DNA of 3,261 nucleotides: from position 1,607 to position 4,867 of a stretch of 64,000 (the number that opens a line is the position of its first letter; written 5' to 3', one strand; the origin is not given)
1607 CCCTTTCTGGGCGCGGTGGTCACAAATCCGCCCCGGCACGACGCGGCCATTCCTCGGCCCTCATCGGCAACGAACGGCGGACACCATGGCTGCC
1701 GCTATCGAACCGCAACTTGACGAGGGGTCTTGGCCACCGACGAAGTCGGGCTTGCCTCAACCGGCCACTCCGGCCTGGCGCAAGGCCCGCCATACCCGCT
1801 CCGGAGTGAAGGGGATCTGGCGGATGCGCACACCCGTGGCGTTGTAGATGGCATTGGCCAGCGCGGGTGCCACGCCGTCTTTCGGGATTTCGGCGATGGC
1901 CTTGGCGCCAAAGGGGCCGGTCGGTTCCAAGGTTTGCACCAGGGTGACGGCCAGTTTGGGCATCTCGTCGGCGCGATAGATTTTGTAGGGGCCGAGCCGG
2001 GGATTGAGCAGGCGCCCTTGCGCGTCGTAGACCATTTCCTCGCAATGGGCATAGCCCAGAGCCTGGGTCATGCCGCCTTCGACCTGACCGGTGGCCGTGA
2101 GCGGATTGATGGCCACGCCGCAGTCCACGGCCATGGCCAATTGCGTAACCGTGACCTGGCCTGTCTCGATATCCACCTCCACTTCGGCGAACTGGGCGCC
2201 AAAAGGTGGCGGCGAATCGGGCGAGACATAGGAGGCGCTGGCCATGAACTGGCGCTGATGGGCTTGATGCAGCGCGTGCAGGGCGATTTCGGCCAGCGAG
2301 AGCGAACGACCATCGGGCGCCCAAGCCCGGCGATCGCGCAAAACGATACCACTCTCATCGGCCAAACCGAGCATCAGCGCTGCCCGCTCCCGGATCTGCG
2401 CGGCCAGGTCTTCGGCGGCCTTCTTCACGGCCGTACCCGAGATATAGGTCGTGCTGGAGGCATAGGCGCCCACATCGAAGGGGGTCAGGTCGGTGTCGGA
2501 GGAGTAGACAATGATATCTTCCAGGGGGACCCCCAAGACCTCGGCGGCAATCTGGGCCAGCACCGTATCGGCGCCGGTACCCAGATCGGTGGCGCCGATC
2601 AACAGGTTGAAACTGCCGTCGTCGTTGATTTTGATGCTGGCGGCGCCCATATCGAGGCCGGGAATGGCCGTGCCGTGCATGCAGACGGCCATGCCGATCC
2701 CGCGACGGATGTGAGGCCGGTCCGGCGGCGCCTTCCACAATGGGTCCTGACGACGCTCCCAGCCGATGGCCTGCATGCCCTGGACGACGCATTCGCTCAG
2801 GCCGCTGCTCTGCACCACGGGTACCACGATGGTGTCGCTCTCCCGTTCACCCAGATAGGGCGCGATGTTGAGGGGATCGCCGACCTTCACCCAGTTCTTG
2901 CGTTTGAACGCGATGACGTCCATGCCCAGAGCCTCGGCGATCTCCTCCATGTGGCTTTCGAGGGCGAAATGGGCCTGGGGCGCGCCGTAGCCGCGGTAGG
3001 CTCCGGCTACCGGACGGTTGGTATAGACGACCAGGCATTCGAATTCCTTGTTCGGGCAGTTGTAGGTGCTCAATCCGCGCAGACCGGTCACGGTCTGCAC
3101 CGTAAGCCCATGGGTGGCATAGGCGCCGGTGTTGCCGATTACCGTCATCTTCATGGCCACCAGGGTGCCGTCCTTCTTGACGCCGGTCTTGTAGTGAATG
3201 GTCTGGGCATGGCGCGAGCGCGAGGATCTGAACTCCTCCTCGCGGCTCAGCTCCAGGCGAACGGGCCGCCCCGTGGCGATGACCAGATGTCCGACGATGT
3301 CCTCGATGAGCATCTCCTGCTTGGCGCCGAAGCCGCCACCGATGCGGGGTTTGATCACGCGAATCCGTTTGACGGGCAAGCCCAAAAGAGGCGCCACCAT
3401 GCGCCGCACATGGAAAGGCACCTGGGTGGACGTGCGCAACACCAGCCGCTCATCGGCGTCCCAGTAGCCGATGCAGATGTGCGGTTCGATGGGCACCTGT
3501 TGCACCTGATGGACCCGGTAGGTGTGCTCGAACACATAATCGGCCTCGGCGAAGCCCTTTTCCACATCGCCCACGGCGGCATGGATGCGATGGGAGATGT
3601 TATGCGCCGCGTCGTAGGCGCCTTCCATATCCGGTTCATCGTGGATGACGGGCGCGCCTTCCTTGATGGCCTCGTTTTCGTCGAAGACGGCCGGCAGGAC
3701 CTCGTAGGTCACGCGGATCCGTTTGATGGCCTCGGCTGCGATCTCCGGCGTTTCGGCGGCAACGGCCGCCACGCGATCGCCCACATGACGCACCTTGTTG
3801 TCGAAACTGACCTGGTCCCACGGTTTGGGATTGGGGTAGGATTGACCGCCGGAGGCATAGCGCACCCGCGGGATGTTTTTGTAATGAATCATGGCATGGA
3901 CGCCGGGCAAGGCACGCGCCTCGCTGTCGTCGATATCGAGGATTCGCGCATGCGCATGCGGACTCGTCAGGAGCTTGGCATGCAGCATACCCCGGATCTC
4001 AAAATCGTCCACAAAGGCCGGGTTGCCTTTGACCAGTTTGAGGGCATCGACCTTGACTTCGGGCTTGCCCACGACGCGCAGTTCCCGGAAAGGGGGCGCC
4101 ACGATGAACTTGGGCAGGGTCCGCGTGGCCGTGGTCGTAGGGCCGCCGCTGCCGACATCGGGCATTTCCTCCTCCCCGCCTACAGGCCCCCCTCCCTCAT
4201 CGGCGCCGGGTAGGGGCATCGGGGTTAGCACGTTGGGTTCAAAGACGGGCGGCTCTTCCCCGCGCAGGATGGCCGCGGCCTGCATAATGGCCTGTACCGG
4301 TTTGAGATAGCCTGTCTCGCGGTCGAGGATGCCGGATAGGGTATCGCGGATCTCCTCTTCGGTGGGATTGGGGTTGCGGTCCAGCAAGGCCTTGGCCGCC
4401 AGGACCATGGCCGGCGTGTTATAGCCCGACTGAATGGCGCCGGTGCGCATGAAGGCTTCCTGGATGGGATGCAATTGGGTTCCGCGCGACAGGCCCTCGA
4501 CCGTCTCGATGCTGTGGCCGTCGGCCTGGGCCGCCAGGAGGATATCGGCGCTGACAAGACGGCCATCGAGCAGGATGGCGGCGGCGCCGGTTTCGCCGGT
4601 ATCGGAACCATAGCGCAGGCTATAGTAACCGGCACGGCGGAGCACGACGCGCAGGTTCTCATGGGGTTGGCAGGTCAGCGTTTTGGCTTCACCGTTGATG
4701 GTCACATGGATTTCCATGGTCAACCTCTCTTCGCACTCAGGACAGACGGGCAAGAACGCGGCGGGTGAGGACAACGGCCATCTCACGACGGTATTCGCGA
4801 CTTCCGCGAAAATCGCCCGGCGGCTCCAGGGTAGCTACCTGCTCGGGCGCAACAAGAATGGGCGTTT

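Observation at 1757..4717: XDH-family fused subunit whose ferredoxin-like domain has lost all eight Fe-S cysteines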

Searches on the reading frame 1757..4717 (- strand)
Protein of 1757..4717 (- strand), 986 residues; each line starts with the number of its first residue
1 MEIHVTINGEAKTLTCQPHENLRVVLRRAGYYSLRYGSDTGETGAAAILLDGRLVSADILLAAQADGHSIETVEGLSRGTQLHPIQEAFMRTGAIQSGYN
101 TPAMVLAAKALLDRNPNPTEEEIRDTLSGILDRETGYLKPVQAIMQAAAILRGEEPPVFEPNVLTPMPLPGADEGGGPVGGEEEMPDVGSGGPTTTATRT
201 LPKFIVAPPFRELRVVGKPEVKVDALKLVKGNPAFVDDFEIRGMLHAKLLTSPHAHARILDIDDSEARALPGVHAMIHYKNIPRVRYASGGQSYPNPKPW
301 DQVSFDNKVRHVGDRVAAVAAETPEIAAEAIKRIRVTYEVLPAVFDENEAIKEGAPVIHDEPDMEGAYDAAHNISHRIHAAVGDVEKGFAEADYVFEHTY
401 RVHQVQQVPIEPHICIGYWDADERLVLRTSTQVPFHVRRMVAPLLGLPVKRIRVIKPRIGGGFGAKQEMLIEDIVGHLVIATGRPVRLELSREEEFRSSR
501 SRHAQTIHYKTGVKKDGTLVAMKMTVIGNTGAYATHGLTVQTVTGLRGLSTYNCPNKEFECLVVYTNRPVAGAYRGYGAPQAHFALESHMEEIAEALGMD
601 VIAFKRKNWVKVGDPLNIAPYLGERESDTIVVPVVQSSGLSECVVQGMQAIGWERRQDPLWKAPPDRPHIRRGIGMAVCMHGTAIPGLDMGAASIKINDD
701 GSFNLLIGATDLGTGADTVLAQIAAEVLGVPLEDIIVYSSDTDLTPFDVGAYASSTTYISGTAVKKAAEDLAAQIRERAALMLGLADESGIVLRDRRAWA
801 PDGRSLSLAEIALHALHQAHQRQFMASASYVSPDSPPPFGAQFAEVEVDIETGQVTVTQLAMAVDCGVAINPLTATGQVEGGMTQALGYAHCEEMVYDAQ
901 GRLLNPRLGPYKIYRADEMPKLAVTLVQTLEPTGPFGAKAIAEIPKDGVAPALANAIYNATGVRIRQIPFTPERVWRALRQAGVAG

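Call 5: search_protein_families(library=pfam, proteins=[window:1757-4717:-], max_evalue=0.1)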
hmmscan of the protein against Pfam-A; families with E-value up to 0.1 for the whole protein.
window:1757-4717:- (986 aa): 4 families
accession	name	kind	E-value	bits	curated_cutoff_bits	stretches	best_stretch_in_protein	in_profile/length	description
PF02738.23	MoCoBD_1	-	2.2e-83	279.6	27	1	371-608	6-243/244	Molybdopterin cofactor-binding domain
PF20256.3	MoCoBD_2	-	2.1e-78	264.1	27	1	647-920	2-283/283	Molybdopterin cofactor-binding domain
PF01315.27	Ald_Xan_dh_C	-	7.6e-28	97.5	31.3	1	231-342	2-110/110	Aldehyde oxidase and xanthine dehydrogenase, a/b hammerhead domain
PF01799.25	Fer2_2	-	2.8e-22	79.1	30.3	1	72-144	1-74/75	[2Fe-2S] binding domain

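Call 6: search_protein_families(library=ncbifam, proteins=[window:1757-4717:-], max_evalue=0.01)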
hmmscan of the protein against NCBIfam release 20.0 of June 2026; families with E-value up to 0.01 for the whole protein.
window:1757-4717:- (986 aa): 20 families
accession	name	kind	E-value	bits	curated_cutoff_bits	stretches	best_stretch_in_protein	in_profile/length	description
TIGR03313.1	Se_sel_red_Mo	hypoth_equivalog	1.3e-227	757.9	1101.9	3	371-980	350-950/951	molybdopterin-dependent oxidoreductase Mo/Fe-S-binding subunit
NF043082.1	XdhA_XDHase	equivalog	8.4e-212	705.3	780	1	216-984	1-757/758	xanthine dehydrogenase subunit XdhA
NF007426.0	PRK09970.1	equivalog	2e-202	674.2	916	1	213-984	3-760/761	xanthine dehydrogenase molybdenum-binding subunit XdhA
TIGR03194.1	4hydrxCoA_A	equivalog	1.5e-176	589.1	994.55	1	222-979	3-746/746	4-hydroxybenzoyl-CoA reductase subunit alpha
NF045668.1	pterin_aldehy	equivalog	3e-140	469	1100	2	214-979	173-904/905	molybdopterin-dependent aldehyde oxidoreductase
TIGR03311.1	Se_dep_XDH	equivalog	2.3e-127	426.3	830.45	4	216-617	162-548/848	selenium-dependent xanthine dehydrogenase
NF041018.1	glyceraldDH_alpha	equivalog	6.6e-125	418.2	790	1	215-976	2-741/741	glyceraldehyde dehydrogenase subunit alpha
TIGR03196.1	pucD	equivalog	1.2e-123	414.1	783.65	1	216-975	3-754/763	xanthine dehydrogenase subunit D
NF040766.1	CODH_aero_grp5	exception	1.2e-109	367.6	950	2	214-786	3-564/785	aerobic carbon-monoxide dehydrogenase large subunit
TIGR02416.1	CO_dehy_Mo_lg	equivalog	1.2e-97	327.9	991.15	1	227-978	4-770/770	aerobic carbon-monoxide dehydrogenase large subunit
NF041671.1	peri_hyde_PaoC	equivalog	2.1e-92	310.7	1180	1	209-980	11-732/735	aldehyde oxidoreductase molybdenum-binding subunit PaoC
TIGR02965.1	xanthine_xdhB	equivalog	3.8e-83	280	849.5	1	224-981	9-756/758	xanthine dehydrogenase molybdopterin binding subunit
TIGR02969.1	mam_aldehyde_ox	subfamily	6.4e-64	216.1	1912.3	2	214-926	574-1244/1330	aldehyde oxidase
NF041020.1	glyceraldDH_gamma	equivalog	1.1e-38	132.4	290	1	2-151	12-162/164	glyceraldehyde dehydrogenase subunit gamma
NF043084.2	XdhC_XDHase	equivalog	2.8e-31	108.1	217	1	2-147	2-149/151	xanthine dehydrogenase subunit XdhC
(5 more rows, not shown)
